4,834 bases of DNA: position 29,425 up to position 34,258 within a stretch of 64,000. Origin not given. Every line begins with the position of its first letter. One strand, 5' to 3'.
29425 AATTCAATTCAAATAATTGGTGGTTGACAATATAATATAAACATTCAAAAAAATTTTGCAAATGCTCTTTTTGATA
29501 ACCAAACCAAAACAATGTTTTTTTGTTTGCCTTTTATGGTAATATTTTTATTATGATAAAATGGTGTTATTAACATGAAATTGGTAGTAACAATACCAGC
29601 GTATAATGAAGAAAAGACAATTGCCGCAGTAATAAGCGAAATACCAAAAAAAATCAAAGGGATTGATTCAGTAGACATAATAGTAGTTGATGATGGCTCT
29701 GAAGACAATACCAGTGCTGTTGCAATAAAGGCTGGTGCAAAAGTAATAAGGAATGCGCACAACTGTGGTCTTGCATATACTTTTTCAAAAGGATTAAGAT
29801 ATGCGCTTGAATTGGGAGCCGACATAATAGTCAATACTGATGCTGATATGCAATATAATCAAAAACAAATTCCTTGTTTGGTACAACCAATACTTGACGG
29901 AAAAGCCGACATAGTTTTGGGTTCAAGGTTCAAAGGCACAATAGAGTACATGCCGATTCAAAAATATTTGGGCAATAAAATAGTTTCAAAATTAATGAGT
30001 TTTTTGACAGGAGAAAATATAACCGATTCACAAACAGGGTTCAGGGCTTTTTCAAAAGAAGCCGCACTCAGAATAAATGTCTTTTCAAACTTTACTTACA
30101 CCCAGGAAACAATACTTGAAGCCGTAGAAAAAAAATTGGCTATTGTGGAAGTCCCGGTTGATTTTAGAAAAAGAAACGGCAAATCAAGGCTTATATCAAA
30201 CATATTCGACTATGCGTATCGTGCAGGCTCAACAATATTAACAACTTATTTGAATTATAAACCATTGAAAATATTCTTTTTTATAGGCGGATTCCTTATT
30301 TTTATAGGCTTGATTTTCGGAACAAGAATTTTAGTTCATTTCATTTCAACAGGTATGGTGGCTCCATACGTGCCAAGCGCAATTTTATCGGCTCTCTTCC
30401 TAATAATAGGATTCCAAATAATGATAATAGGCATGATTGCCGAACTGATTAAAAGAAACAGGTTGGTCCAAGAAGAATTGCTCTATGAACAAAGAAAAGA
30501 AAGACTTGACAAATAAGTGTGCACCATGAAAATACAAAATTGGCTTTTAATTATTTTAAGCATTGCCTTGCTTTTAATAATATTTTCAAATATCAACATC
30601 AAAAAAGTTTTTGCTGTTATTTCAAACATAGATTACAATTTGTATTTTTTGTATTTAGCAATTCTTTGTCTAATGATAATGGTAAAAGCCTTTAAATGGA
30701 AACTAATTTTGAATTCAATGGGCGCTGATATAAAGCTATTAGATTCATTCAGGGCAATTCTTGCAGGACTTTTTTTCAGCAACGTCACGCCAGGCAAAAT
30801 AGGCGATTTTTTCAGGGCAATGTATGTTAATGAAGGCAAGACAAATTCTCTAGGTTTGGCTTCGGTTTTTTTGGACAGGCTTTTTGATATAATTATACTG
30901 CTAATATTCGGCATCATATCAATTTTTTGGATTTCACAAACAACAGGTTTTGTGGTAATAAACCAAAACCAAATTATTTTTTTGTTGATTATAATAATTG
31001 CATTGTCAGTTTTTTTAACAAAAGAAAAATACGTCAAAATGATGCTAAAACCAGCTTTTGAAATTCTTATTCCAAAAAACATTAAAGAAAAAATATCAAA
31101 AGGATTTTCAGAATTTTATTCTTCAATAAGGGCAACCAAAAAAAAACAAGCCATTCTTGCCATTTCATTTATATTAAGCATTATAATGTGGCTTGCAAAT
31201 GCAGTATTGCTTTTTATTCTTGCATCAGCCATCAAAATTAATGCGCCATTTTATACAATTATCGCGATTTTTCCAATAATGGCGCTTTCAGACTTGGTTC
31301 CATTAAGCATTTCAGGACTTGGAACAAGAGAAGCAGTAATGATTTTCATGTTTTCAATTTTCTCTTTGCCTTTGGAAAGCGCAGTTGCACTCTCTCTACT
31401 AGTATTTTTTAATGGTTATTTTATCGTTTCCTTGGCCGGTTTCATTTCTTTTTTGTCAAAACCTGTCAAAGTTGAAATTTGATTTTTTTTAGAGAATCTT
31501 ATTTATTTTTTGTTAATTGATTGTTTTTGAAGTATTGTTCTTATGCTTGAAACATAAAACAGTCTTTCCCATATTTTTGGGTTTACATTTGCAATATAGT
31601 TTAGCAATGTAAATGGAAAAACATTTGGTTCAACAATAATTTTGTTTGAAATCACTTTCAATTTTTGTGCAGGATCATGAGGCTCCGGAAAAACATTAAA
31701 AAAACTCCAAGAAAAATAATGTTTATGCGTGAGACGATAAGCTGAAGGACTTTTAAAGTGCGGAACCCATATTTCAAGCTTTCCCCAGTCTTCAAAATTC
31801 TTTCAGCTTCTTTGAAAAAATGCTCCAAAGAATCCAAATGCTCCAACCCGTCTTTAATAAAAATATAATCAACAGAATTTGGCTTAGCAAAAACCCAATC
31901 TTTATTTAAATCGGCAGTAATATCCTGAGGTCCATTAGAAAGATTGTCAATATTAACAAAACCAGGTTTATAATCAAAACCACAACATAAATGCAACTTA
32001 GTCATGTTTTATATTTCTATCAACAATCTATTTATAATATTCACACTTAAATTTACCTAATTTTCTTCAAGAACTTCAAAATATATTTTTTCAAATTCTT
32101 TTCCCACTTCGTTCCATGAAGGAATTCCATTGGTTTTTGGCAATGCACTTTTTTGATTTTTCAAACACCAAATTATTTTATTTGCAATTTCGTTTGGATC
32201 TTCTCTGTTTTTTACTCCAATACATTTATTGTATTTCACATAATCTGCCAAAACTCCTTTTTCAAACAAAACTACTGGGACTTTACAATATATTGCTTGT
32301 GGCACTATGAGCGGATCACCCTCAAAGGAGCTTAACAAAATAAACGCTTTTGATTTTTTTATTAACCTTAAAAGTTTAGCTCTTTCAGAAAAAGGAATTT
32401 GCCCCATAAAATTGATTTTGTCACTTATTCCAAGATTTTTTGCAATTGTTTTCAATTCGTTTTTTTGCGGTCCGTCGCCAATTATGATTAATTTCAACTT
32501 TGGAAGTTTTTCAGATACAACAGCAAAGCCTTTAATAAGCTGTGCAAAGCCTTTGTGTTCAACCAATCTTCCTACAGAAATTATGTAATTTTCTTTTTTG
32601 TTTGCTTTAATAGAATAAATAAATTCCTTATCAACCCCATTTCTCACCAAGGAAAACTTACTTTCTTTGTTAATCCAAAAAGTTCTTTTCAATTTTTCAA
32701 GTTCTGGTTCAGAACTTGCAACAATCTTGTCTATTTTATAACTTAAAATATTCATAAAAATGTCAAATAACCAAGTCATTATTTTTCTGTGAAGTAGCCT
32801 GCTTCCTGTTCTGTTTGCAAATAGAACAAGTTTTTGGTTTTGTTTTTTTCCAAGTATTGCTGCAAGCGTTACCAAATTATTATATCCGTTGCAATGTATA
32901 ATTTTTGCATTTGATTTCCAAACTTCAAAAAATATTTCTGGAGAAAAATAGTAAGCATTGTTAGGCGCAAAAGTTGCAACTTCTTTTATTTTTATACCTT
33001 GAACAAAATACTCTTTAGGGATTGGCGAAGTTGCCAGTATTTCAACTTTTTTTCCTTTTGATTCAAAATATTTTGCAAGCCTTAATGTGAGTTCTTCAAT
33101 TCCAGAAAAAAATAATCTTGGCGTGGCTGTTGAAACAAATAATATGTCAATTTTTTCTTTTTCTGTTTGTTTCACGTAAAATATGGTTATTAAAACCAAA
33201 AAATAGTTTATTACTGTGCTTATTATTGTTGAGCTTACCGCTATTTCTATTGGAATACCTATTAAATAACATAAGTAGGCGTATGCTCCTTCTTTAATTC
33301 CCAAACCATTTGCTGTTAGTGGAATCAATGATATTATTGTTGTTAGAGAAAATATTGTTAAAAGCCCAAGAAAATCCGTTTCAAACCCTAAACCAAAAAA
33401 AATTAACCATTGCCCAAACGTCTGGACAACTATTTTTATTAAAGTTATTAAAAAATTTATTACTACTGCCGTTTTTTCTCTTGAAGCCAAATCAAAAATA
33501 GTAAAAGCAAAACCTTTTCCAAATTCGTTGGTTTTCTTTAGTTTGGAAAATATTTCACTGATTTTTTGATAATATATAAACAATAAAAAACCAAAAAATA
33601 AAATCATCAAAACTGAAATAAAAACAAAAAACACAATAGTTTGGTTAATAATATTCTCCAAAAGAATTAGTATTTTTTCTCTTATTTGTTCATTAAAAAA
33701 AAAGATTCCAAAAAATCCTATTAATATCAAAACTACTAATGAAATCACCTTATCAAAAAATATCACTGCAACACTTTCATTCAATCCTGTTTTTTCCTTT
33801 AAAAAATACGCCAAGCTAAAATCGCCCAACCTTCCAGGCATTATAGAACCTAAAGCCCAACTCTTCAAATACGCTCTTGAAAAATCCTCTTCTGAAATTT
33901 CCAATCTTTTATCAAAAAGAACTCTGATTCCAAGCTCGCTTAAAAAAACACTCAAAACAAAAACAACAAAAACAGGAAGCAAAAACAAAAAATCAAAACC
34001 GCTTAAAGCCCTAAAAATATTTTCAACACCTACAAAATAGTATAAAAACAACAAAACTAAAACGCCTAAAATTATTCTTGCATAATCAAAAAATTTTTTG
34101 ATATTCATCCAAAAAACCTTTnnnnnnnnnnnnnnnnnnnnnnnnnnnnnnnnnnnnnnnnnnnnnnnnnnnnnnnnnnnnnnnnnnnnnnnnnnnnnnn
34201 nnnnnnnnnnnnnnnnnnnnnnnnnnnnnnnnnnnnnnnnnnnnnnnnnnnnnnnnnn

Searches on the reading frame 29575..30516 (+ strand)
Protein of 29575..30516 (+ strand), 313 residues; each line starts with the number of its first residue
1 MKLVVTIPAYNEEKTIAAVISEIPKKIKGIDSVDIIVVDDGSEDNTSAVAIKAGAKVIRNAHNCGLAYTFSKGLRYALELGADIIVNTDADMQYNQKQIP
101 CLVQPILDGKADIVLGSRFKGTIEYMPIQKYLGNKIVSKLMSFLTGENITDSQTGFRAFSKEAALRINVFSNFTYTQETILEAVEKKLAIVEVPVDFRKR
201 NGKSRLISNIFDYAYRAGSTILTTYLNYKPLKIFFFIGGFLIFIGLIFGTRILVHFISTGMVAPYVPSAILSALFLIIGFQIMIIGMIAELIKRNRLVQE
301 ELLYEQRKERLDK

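Call 7: search_protein_families(library=ncbifam, proteins=[window:29575-30516:+], max_evalue=1e-8)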
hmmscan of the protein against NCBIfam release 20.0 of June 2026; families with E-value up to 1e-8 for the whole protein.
window:29575-30516:+ (313 aa): 8 families
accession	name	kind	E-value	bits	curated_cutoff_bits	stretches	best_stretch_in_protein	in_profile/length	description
TIGR04182.1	glyco_TIGR04182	equivalog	3.9e-42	144.6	325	1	4-295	3-285/293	S-layer glycoprotein N-glycosyltransferase AglJ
NF041391.1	DPhHxTase_Halo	equivalog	1.9e-29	102.2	375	1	9-206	3-192/213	dolichyl-phosphate hexose transferase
NF058614.1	PPMAGASynPpgS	equivalog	1.2e-26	93.5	370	1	5-197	4-196/226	polyprenyl-phospho-N-acetylgalactosaminyl synthase PpgS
NF047588.1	GlcsyltransPgfSStrep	equivalog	3.7e-17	62.5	500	1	1-293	1-288/308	glycosyltransferase PgfS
NF007986.1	PRK10714.1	equivalog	5.4e-15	55.2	529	1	2-294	7-295/316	undecaprenyl-phosphate 4-deoxy-4-formamido-L-arabinose transferase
NF010496.0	PRK13915.1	equivalog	7.8e-15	54.7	262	1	3-108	33-144/307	glucosyl-3-phosphoglycerate synthase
NF041875.1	EPS_EpsD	equivalog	5.3e-10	39.2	370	1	4-151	2-150/325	exopolysaccharide biosynthesis glycosyltransferase EpsD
TIGR03937.1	PgaC_IcaA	equivalog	7.4e-09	35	422.3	0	4-107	48-151/407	poly-beta-1,6-N-acetyl-D-glucosamine synthase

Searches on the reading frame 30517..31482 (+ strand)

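Call 8: search_protein_families(library=ncbifam, proteins=[window:30517-31482:+], max_evalue=1e-8)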
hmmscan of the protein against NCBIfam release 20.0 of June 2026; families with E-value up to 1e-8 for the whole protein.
window:30517-31482:+ (321 aa): 2 families
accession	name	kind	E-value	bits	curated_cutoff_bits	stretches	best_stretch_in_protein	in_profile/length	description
TIGR00374.1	TIGR00374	subfamily_domain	1.3e-35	123.4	43.2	1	12-313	1-311/323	flippase-like domain-containing protein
TIGR03476.1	HpnL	subfamily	5.1e-12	45.7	195.65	1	4-295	1-298/318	putative membrane protein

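Call 70: search_protein_families(library=pfam, proteins=[window:30517-31482:+], max_evalue=1)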
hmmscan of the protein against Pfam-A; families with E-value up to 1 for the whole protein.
window:30517-31482:+ (321 aa): 3 families
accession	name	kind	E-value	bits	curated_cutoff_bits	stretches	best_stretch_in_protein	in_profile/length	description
PF03706.18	LPG_synthase_TM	-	6.9e-52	177.2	33.4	1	10-308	3-302/302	Lysylphosphatidylglycerol synthase TM region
PF09955.14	DUF2189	-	0.0023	18.5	26.2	1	194-286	31-123/126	Predicted integral membrane protein (DUF2189)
PF15099.11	PIRT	-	0.22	11.8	30.6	1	145-182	50-88/128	Phosphoinositide-interacting protein family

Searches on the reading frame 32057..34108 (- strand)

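Call 8: search_protein_families(library=ncbifam, proteins=[window:32057-34108:-], max_evalue=1e-8)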
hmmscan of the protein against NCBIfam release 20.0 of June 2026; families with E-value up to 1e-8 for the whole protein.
window:32057-34108:- (683 aa): 16 families
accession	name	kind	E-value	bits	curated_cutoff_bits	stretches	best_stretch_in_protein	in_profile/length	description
NF050063.1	ProtGlycPglJ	equivalog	1.6e-20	73.6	500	1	402-616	89-296/363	N-acetylgalactosamine-N,N'-diacetylbacillosaminyl-diphospho-undecaprenol 4-alpha-N-acetylgalactosaminyltransferase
TIGR00374.1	TIGR00374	subfamily_domain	2.5e-18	66.6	43.2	1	12-316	1-317/323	flippase-like domain-containing protein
NF041010.1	glycosy_Agl16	equivalog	2.1e-17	63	575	1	418-645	98-315/352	glycosylation protein Agl16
TIGR03088.1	stp2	hypoth_equivalog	2.9e-16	59.5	409.05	1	458-655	136-342/374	TIGR03088 family PEP-CTERM/XrtA system glycosyltransferase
TIGR03999.1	thiol_BshA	equivalog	2.7e-15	56.2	273.7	1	495-654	188-341/375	N-acetyl-alpha-D-glucosaminyl L-malate synthase BshA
NF046085.1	XrtY_assoc_Gly1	equivalog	4.7e-15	55.3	400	1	369-654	62-352/387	XrtY-associated glycosyltransferase XYAG1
NF047684.1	TeichurnBiosyTuaC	equivalog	1.2e-13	50.8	550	1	502-652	215-355/391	teichuronic acid biosynthesis protein TuaC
NF041876.1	EPS_EpsE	equivalog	3.7e-12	46.2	400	1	495-656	203-366/389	exopolysaccharide biosynthesis GT4 family glycosyltransferase EpsE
NF047880.1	glyco_SdgA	exception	4.8e-12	45.2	800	1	424-653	236-458/488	serine-aspartate repeat adhesin O-glycosyltransferase SdgA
TIGR04157.1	glyco_rSAM_CFB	subfamily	5.1e-12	45.5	400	1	457-598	168-313/406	TIGR04157 family glycosyltransferase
NF007396.0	PRK09922.1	equivalog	6.7e-12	45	385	1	481-616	156-290/361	lipopolysaccharide 1,6-galactosyltransferase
TIGR03476.1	HpnL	subfamily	3e-10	39.9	195.65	1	5-293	2-295/318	putative membrane protein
NF049988.1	MGlcDAGSynMgs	equivalog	2.4e-09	37.1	400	1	504-632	211-335/398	alpha-monoglucosyldiacylglycerol synthase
TIGR04063.1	stp3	hypoth_equivalog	2.7e-09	36.4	442.05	1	507-583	214-290/397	TIGR04063 family PEP-CTERM/XrtA system glycosyltransferase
TIGR04047.1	MSMEG_0565_glyc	hypoth_equivalog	3e-09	36.5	259.85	1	504-654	191-344/373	MSMEG_0565 family glycosyltransferase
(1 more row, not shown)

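Call 70: search_protein_families(library=pfam, proteins=[window:32057-34108:-], max_evalue=1)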
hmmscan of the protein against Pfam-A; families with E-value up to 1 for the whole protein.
window:32057-34108:- (683 aa): 5 families
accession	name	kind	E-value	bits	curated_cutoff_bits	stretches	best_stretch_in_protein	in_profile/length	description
PF03706.18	LPG_synthase_TM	-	2e-34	119.9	33.4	1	12-307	5-300/302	Lysylphosphatidylglycerol synthase TM region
PF00534.26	Glycos_transf_1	-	2.9e-31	108.7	26.4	1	499-654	8-161/172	Glycosyl transferases group 1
PF13692.12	Glyco_trans_1_4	-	2.4e-20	73.7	27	1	507-651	2-142/142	Glycosyl transferases group 1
PF13439.12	Glyco_transf_4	-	3.6e-10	40.6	28.5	1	335-495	2-169/170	Glycosyltransferase Family 4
PF20706.3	GT4-conflict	-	0.0021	17.5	26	1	503-625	194-321/385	Family 4 Glycosyltransferase in conflict systems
